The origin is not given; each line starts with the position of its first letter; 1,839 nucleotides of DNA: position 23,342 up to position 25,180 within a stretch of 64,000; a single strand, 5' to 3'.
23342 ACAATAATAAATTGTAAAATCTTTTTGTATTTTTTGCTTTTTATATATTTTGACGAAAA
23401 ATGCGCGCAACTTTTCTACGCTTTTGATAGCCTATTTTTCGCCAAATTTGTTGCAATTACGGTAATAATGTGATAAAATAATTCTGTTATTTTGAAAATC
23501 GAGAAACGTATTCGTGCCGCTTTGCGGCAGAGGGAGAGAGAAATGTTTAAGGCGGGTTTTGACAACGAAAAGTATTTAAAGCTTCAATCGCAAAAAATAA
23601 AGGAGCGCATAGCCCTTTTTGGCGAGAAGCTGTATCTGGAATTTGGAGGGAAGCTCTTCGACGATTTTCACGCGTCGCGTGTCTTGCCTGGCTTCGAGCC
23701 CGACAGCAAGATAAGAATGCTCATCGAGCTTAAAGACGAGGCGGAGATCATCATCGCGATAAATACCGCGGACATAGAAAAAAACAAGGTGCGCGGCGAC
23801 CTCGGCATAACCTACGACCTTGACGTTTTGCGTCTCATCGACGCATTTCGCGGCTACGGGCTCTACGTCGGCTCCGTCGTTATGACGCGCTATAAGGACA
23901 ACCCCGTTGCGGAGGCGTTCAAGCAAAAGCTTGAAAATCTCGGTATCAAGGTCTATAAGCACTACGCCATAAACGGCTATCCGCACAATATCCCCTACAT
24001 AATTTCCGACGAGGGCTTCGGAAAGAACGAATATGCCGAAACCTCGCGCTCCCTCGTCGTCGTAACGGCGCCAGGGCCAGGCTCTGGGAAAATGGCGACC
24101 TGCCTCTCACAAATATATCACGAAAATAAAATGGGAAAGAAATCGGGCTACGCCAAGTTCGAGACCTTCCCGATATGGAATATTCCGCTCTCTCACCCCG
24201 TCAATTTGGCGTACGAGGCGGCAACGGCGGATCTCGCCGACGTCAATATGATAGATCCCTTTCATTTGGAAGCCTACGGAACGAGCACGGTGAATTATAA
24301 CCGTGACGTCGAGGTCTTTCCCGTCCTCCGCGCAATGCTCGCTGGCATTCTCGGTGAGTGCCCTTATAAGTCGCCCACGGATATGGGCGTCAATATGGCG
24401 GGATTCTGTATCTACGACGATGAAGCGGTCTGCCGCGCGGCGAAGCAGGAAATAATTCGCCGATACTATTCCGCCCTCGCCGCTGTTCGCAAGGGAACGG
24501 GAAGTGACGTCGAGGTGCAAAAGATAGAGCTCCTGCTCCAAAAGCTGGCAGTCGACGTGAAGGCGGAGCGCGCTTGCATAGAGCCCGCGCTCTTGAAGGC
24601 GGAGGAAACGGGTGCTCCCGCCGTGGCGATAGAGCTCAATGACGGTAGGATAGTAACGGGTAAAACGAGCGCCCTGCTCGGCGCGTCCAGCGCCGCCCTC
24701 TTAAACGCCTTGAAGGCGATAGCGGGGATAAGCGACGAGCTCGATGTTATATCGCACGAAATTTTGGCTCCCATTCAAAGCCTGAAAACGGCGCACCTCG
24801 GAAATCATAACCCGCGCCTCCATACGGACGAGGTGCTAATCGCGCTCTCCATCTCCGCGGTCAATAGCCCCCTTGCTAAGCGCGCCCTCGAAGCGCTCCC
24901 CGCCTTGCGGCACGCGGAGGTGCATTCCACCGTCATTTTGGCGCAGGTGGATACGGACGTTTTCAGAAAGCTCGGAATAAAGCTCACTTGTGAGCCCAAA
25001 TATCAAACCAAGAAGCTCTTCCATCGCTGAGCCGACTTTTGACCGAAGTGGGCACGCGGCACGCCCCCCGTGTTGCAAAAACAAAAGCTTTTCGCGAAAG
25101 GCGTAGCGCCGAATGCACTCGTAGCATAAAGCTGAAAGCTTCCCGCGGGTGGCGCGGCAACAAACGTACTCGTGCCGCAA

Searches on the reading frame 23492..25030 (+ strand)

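Call 71: search_protein_families(library=pfam, proteins=[window:23492-25030:+], max_evalue=0.00001)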
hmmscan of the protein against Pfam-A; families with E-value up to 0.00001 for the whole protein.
window:23492-25030:+ (512 aa): 2 families
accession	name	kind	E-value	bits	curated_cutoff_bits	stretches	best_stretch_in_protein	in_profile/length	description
PF08903.17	DUF1846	-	6e-180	597.7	27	1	22-351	2-331/333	Domain of unknown function DUF1846, N-terminal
PF20921.3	DUF1846_C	-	4.1e-67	225.1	27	1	359-510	2-153/153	Domain of unknown function DUF1846, C-terminal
